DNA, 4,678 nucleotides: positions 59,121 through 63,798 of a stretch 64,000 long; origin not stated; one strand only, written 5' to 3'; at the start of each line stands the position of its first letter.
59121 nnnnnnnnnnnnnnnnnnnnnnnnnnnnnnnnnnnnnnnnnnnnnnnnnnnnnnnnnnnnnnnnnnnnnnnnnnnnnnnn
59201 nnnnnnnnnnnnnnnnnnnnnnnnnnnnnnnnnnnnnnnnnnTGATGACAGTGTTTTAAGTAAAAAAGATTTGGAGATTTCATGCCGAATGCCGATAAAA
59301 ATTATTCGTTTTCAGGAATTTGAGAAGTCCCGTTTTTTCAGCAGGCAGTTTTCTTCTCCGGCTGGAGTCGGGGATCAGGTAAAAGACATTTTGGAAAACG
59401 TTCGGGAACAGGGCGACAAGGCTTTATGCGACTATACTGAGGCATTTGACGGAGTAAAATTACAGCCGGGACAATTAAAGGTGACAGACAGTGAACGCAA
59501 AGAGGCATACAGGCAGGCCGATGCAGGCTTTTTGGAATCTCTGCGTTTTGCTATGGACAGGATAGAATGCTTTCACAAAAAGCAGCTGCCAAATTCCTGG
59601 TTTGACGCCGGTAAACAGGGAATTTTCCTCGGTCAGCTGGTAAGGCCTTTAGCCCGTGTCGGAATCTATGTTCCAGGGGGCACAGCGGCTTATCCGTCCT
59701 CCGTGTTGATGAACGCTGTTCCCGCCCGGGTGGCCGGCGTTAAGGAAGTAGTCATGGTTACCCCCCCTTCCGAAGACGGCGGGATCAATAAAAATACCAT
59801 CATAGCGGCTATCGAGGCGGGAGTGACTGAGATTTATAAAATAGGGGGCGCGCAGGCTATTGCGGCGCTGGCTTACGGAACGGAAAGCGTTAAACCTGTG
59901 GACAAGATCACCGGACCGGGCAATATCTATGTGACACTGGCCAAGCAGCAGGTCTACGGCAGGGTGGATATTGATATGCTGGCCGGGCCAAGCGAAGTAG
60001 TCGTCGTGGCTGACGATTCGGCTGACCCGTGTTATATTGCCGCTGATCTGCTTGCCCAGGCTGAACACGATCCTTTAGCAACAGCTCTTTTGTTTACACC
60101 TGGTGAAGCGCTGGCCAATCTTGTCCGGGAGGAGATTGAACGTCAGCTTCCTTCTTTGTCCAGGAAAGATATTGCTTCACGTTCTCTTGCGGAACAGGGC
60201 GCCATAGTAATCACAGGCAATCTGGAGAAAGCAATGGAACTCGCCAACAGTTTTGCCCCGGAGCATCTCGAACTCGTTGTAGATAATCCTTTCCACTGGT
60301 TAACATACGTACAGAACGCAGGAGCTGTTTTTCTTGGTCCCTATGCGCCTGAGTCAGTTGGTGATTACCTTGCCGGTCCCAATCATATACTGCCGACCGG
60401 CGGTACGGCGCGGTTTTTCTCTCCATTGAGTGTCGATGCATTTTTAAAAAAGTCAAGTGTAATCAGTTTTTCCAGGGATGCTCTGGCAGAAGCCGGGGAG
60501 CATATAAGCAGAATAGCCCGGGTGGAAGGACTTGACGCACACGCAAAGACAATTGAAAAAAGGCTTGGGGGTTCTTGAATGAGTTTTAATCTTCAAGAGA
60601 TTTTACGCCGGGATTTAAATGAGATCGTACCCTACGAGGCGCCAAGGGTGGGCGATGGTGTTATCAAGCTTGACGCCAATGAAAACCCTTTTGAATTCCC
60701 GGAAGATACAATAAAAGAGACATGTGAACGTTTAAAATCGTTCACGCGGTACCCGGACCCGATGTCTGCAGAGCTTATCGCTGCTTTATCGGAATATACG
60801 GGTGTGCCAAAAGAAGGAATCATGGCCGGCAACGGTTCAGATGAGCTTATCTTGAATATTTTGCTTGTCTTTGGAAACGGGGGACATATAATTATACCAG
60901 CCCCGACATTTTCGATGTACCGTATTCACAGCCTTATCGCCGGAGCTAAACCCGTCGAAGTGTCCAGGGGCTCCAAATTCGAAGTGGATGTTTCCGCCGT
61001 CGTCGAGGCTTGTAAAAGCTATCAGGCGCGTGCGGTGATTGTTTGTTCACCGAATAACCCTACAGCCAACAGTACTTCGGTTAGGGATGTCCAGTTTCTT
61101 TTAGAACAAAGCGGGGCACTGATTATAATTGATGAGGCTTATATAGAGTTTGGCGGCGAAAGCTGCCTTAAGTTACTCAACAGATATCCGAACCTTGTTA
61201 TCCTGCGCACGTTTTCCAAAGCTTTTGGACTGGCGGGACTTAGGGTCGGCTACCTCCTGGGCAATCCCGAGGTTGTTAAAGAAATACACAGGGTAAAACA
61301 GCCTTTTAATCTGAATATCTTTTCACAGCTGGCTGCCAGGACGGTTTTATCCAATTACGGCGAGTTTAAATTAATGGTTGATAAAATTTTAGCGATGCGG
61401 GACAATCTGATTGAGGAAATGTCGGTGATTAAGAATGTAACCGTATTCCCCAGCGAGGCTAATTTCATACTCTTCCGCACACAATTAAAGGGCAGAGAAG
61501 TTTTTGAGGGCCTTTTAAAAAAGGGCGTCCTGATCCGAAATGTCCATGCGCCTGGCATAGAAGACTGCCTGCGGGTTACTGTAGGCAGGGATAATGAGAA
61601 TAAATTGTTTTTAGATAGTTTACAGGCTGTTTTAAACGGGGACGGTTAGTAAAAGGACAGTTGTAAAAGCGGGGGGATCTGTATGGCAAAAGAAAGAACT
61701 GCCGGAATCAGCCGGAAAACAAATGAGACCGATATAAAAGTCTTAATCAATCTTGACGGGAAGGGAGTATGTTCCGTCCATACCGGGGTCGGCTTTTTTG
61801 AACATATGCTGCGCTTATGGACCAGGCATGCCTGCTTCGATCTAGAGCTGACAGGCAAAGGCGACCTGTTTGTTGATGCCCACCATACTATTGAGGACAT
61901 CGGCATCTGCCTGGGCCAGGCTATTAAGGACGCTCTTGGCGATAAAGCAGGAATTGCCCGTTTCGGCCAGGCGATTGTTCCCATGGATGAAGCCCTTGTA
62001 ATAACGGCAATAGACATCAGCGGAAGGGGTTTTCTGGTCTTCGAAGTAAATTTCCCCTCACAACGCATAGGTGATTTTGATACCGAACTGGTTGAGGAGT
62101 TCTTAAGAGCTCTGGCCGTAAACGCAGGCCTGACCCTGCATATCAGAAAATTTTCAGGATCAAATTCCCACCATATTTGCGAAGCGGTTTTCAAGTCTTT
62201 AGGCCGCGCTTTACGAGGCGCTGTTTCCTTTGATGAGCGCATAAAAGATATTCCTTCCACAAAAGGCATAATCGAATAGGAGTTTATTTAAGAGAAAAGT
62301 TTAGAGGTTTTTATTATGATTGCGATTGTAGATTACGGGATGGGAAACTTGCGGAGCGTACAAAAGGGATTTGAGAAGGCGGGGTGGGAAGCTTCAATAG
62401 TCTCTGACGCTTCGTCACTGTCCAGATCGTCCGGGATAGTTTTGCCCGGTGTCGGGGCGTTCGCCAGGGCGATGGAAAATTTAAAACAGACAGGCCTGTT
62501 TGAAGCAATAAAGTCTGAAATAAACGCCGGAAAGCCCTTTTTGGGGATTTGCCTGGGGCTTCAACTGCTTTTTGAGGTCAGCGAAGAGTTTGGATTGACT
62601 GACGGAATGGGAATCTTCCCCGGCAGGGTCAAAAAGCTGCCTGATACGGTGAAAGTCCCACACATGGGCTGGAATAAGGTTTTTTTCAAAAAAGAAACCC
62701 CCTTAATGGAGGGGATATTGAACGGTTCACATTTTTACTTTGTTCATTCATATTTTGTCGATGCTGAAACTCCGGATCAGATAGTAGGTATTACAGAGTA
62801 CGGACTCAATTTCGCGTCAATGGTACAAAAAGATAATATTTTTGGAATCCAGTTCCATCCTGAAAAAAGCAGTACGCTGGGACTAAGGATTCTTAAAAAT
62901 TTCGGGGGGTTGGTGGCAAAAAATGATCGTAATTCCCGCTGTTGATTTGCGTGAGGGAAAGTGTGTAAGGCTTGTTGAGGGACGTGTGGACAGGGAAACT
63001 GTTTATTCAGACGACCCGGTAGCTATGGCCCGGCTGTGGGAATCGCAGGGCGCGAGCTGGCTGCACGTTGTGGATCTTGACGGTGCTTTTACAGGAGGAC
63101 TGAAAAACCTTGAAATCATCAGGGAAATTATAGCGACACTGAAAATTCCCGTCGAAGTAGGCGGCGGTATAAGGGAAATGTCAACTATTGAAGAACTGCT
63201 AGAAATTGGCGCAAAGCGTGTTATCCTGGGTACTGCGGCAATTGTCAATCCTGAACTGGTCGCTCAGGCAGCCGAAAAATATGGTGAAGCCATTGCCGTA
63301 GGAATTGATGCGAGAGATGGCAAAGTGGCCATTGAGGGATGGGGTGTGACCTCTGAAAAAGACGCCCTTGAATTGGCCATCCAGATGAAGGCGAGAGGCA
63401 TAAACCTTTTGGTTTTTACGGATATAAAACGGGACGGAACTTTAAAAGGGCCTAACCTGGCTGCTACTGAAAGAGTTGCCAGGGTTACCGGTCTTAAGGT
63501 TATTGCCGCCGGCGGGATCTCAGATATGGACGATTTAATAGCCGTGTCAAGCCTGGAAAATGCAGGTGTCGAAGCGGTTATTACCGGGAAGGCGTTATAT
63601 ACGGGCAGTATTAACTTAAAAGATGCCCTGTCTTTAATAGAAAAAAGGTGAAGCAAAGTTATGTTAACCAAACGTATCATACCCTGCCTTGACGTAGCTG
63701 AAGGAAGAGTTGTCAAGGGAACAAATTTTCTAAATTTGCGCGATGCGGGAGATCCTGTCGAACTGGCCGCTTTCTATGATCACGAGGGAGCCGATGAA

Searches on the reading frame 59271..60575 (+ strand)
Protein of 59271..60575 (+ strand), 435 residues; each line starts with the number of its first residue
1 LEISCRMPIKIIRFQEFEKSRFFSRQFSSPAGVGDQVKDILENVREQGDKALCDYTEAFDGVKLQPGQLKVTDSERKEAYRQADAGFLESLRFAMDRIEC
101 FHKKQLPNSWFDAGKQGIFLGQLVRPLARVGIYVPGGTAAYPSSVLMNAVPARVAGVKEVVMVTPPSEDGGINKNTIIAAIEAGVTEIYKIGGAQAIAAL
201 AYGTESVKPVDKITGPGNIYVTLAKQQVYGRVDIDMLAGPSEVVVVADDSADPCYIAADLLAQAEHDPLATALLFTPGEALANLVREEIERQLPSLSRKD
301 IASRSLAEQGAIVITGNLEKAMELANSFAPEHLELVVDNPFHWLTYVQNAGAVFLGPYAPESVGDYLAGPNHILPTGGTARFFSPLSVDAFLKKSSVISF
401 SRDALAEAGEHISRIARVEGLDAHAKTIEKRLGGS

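Call 25: search_protein_families(library=pfam, max_evalue=0.00001, proteins=[window:59271-60575:+])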
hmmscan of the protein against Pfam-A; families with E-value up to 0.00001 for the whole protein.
window:59271-60575:+ (435 aa): 1 family
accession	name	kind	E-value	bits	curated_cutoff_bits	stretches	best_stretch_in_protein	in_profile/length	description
PF00815.25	Histidinol_dh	-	2.7e-174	580.5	27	1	31-432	9-411/411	Histidinol dehydrogenase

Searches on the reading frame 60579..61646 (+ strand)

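Call 26: search_protein_families(library=pfam, max_evalue=0.00001, proteins=[window:60579-61646:+])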
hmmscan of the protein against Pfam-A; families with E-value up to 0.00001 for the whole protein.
window:60579-61646:+ (356 aa): 1 family
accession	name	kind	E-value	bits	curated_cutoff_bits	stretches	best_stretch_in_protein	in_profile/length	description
PF00155.27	Aminotran_1_2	-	2.3e-58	198.6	19.7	1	28-346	3-359/361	Aminotransferase class I and II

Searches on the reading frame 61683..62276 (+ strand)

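Call 26: search_protein_families(library=pfam, max_evalue=0.00001, proteins=[window:61683-62276:+])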
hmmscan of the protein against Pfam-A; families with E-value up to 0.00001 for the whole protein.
window:61683-62276:+ (198 aa): 1 family
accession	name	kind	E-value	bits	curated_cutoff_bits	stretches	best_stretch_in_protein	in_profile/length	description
PF00475.24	IGPD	-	3.9e-65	218.8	27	1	34-177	1-144/144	Imidazoleglycerol-phosphate dehydratase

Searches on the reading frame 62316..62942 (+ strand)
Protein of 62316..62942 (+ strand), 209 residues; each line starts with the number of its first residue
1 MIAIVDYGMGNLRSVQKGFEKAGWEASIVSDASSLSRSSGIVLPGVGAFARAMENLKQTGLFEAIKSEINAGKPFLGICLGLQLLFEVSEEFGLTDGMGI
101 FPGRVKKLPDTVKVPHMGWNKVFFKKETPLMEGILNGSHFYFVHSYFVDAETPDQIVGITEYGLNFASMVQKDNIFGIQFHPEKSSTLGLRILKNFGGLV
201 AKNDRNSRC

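Call 26: search_protein_families(library=pfam, max_evalue=0.00001, proteins=[window:62316-62942:+])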
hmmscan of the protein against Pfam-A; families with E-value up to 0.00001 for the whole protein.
window:62316-62942:+ (209 aa): 3 families
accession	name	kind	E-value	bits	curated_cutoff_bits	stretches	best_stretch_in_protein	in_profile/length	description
PF00117.34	GATase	-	5.4e-24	85.3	22.8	1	4-196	2-186/190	Glutamine amidotransferase class-I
PF07685.20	GATase_3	-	8.2e-07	29.3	27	1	28-104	29-114/196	CobB/CobQ-like glutamine amidotransferase domain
PF01174.25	SNO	-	3.3e-06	27.5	27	0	10-186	6-173/188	SNO glutamine amidotransferase family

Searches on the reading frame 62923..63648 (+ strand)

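Call 26: search_protein_families(library=pfam, max_evalue=0.00001, proteins=[window:62923-63648:+])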
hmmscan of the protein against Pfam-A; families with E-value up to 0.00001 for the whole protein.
window:62923-63648:+ (242 aa): 4 families
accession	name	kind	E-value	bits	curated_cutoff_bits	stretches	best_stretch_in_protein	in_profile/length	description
PF00977.27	His_biosynth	-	5.8e-81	271.7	23.6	1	3-230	2-227/228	Histidine biosynthesis protein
PF01207.24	Dus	-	6.6e-09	35.7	20.4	1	58-117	168-227/311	Dihydrouridine synthase (Dus)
PF05690.20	ThiG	-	2.2e-07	30.9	23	1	29-133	131-233/247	Thiazole biosynthesis protein ThiG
PF03060.21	NMO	-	6.8e-06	26.1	28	0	61-119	180-238/331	Nitronate monooxygenase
